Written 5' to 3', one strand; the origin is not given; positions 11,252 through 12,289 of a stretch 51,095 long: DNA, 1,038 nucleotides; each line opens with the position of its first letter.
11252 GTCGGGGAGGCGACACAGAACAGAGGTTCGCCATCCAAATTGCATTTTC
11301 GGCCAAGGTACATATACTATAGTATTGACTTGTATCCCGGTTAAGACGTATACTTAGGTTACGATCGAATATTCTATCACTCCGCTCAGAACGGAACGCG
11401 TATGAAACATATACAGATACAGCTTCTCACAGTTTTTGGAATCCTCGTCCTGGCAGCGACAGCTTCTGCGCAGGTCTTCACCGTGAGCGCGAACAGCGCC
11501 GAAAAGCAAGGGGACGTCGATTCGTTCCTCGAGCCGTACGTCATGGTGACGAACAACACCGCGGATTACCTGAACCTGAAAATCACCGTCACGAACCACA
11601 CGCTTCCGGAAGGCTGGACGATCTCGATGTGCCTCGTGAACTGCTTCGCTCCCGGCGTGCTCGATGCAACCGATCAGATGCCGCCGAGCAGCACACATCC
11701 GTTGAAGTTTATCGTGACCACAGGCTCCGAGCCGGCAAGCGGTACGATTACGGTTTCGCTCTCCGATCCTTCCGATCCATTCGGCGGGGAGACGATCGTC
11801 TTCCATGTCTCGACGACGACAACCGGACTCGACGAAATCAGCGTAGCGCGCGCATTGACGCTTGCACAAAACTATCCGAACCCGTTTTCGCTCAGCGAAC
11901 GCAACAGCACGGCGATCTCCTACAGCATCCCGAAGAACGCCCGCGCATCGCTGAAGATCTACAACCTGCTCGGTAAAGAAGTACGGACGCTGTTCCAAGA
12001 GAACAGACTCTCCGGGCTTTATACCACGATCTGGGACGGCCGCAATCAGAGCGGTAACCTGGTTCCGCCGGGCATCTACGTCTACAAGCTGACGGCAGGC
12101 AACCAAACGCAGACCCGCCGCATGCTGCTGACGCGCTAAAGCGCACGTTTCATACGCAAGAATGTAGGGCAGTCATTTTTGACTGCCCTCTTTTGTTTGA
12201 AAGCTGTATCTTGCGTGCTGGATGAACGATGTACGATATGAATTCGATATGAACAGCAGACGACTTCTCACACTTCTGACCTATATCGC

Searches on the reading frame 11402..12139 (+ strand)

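Call 33: search_protein_families(library=pfam, proteins=[window:11402-12139:+], max_evalue=0.001)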
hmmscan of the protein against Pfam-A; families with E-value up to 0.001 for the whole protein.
window:11402-12139:+ (245 aa): 3 families
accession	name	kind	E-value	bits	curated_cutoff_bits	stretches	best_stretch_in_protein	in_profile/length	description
PF13860.13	FlgD_ig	-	2.9e-10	40.4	27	1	168-234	10-77/79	FlgD Ig-like domain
PF13585.12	CHU_C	-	3e-06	27.7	27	1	177-238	24-79/86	CHU_C Type IX secretion signal domain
PF18962.6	Por_Secre_tail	-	8.1e-05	23.3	27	1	158-241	2-73/75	Secretion system C-terminal sorting domain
